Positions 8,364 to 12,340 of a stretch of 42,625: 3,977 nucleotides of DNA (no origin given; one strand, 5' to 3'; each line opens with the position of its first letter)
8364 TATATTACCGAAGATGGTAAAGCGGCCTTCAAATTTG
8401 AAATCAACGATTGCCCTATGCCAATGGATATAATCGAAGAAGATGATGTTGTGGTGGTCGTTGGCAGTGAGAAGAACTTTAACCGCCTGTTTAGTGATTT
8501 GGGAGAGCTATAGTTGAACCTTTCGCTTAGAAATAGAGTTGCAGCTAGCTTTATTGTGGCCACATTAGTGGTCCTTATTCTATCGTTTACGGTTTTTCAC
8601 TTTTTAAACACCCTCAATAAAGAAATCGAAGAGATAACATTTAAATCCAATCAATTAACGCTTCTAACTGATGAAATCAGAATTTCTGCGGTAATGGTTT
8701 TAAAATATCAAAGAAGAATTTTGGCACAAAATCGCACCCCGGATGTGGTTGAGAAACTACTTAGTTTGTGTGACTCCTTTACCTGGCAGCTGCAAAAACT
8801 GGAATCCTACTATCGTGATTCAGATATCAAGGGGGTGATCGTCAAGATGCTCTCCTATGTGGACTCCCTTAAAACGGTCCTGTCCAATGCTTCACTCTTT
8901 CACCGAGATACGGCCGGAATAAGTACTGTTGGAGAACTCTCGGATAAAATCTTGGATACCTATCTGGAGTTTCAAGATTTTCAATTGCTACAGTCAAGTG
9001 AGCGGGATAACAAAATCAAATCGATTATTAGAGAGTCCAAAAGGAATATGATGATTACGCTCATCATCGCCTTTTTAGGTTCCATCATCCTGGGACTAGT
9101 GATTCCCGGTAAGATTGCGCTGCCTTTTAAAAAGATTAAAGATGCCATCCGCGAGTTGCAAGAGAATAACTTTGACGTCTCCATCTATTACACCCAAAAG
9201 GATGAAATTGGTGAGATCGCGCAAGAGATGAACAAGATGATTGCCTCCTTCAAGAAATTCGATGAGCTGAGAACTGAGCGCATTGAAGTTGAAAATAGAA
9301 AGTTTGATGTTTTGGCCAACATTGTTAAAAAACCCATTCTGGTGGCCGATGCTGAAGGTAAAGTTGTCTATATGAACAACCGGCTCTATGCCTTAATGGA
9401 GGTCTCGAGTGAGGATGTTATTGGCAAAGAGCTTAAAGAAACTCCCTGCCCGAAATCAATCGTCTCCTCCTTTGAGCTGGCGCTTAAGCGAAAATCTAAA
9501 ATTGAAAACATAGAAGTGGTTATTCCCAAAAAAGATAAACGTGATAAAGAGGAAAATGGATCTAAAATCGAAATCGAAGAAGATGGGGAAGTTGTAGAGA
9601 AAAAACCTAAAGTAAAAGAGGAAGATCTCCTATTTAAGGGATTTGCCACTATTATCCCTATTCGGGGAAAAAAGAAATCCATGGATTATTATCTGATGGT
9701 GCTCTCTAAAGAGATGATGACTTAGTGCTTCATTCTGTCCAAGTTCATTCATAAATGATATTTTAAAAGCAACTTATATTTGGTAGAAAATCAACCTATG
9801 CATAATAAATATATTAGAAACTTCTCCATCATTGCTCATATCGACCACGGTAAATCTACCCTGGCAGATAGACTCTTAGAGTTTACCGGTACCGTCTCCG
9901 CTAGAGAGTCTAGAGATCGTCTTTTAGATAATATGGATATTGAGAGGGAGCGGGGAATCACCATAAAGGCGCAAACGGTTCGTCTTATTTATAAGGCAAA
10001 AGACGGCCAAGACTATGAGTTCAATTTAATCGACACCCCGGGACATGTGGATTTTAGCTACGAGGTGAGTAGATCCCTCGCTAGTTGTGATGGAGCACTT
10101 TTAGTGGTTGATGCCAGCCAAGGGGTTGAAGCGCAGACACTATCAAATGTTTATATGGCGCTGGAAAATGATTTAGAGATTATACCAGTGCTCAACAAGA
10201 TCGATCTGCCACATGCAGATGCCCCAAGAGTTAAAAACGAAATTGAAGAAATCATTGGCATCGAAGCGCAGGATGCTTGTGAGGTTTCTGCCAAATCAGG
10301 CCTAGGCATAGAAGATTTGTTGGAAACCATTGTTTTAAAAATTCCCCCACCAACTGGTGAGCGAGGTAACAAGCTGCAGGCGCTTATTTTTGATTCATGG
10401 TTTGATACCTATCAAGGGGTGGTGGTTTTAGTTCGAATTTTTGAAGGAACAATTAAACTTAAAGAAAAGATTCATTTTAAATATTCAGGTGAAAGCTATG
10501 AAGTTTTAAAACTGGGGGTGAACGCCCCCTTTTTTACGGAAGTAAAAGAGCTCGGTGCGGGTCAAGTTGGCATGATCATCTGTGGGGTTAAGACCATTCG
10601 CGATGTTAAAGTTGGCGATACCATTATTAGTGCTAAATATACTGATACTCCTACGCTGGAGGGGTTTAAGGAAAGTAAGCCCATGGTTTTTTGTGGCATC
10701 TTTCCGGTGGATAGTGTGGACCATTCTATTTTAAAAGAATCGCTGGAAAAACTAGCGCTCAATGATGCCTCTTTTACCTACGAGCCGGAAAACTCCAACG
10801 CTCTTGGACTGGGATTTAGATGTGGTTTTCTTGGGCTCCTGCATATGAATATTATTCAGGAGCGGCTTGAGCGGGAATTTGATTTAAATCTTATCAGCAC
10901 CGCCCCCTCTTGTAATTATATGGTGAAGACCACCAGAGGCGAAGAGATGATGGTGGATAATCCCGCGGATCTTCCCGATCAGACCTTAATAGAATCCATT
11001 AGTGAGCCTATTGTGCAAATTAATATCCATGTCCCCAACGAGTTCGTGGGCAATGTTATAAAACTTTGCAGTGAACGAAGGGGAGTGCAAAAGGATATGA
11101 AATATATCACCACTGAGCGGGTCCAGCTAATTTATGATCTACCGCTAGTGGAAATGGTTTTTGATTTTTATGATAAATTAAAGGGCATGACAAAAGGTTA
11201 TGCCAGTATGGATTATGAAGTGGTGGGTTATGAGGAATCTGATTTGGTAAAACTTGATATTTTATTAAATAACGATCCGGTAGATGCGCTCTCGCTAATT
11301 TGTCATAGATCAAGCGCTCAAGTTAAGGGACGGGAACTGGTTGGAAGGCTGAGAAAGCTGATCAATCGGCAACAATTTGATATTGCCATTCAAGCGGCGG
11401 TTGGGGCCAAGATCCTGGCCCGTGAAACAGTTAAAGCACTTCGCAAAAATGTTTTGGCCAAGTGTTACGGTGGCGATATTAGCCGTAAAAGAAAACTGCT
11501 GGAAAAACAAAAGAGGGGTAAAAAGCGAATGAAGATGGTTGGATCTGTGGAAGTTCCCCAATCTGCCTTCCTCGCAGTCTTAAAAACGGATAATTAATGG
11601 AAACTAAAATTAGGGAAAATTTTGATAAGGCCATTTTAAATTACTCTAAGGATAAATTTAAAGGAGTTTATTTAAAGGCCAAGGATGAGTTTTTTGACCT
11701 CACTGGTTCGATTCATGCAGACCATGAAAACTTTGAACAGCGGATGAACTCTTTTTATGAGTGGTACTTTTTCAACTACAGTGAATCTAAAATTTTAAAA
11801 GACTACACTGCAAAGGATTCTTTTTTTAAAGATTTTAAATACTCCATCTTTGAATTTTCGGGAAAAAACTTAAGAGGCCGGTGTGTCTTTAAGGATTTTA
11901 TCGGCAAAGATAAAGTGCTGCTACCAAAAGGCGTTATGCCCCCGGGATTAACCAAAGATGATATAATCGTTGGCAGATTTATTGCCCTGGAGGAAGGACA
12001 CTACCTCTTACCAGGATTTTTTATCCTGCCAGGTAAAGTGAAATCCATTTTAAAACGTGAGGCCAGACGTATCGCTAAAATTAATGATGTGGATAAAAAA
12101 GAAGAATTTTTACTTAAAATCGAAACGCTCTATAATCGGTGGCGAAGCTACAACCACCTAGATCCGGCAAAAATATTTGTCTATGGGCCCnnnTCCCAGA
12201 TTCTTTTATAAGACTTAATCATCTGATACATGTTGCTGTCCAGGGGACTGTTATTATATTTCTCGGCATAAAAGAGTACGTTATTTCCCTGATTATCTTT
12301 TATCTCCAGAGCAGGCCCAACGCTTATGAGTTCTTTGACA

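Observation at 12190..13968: Secreted oomycete-type (GP42/Pep-13) transglutaminase-elicitor domain fused to ankyrin repeats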

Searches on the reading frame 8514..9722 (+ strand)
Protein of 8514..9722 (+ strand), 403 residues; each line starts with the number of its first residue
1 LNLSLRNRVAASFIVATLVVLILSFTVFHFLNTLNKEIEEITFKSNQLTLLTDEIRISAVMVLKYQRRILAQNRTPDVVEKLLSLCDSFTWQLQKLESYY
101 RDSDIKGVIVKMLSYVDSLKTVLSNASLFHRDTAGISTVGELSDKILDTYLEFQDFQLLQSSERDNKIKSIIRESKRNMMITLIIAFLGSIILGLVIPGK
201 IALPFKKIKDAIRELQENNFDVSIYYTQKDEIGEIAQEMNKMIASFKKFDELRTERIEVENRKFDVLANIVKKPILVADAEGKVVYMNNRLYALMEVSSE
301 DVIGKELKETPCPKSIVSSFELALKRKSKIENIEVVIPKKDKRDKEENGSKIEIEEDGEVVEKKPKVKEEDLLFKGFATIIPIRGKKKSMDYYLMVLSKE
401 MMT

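Call 54: search_protein_families(library=pfam, proteins=[window:8514-9722:+], max_evalue=0.001)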
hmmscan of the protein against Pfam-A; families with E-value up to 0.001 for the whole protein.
window:8514-9722:+ (403 aa): 3 families
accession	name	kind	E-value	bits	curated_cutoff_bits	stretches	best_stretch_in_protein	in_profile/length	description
PF00672.30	HAMP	-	1.5e-07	32.1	25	1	201-245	6-50/53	HAMP domain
PF13426.13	PAS_9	-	2.8e-05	24.8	27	1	274-343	3-73/103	PAS domain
PF00989.32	PAS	-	9.1e-05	22.9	22.6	1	272-347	11-82/113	PAS fold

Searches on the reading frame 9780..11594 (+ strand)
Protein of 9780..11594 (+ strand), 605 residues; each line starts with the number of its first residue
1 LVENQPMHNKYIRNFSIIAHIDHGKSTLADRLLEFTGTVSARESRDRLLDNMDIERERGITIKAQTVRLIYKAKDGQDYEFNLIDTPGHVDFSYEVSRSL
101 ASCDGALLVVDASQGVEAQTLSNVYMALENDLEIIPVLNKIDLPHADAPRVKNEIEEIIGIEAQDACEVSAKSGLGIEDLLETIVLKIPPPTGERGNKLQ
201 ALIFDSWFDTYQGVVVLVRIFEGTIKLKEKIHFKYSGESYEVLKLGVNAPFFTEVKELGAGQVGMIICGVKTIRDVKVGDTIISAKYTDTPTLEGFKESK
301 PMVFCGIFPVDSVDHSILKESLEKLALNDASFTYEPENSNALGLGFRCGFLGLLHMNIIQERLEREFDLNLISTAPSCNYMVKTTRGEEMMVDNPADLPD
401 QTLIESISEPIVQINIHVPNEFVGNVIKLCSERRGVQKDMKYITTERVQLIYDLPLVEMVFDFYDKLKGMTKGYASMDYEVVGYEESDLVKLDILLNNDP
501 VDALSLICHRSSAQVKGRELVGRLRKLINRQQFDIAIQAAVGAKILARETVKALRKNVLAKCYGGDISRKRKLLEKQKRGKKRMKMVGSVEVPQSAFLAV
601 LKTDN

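Call 71: find_homologous_proteins(query=window:9780-11594:+, max_evalue=1e-50)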
Query window:9780-11594:+ (605 aa): 8000 proteins with E <= 1e-50 among 8000 candidates; the best 120 are listed.
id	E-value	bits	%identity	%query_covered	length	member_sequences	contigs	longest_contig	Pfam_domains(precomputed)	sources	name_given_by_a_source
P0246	0.0e+0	1332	100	99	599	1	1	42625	PF01926.30,PF00679.31,PF06421.18,PF00009.34,PF03144.32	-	-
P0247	0.0e+0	1327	99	99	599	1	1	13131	PF01926.30,PF00679.31,PF06421.18,PF00009.34,PF03144.32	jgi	-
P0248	0.0e+0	1261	93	100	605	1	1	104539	PF01926.30,PF00679.31,PF06421.18,PF00009.34,PF03144.32,PF00071.29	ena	-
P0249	0.0e+0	1253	93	99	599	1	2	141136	PF01926.30,PF00679.31,PF06421.18,PF00009.34,PF03144.32,PF00071.29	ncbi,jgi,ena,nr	ncbi:MAG: elongation factor 4 [Epsilonproteobacteria bacterium]|nr:MAG: elongation factor 4 [Campylo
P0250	0.0e+0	1241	91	99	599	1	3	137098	PF01926.30,PF00679.31,PF06421.18,PF00009.34,PF03144.32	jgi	jgi:GTP-binding protein LepA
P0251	0.0e+0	1217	90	99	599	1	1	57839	PF01926.30,PF00679.31,PF06421.18,PF00009.34,PF03144.32,PF00071.29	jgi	-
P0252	0.0e+0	1152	84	99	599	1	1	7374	PF00679.31,PF06421.18,PF00009.34,PF03144.32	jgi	jgi:GTP-binding protein LepA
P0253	0.0e+0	1092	82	98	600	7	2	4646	PF01926.30,PF00679.31,PF06421.18,PF00009.34,PF03144.32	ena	-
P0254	0.0e+0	1080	82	98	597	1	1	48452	PF01926.30,PF00679.31,PF06421.18,PF00009.34,PF03144.32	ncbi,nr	ncbi:translation elongation factor 4 [Bacteriovoracales bacterium]|nr:translation elongation factor 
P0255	0.0e+0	1078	81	98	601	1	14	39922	PF01926.30,PF00679.31,PF06421.18,PF00009.34,PF03144.32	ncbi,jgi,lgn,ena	-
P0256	0.0e+0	1076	82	98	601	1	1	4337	PF01926.30,PF00679.31,PF06421.18,PF00009.34,PF03144.32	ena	-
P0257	0.0e+0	1075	79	99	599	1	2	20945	PF01926.30,PF00679.31,PF06421.18,PF00009.34,PF03144.32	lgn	-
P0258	0.0e+0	1075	82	98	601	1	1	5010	PF01926.30,PF00679.31,PF06421.18,PF00009.34,PF03144.32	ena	-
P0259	0.0e+0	1074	82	98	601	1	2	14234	PF01926.30,PF00679.31,PF06421.18,PF00009.34,PF03144.32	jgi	-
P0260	0.0e+0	1071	81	98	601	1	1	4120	PF01926.30,PF00679.31,PF06421.18,PF00009.34,PF03144.32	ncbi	-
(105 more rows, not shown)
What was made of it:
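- LepA's named relatives are Bacteriovoracales (call 71).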

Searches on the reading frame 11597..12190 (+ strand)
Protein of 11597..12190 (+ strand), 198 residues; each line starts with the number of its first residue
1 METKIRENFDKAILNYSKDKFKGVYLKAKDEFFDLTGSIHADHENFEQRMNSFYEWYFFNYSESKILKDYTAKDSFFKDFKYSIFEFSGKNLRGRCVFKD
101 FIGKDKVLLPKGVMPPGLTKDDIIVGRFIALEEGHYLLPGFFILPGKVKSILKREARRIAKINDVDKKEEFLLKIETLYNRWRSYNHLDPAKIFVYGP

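Call 33: search_protein_families(library=pfam, proteins=[window:11597-12190:+], max_evalue=0.01)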
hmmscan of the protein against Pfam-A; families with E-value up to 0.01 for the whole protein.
window:11597-12190:+ (198 aa): 0 families

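Call 52: search_protein_families(library=padloc, proteins=[window:11597-12190:+], max_evalue=0.01)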
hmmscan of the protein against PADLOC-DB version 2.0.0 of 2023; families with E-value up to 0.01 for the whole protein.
window:11597-12190:+ (198 aa): 0 families
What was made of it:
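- On Anti-phage defence proteins (PADLOC): The two neighbouring genes have no hits (call 52).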
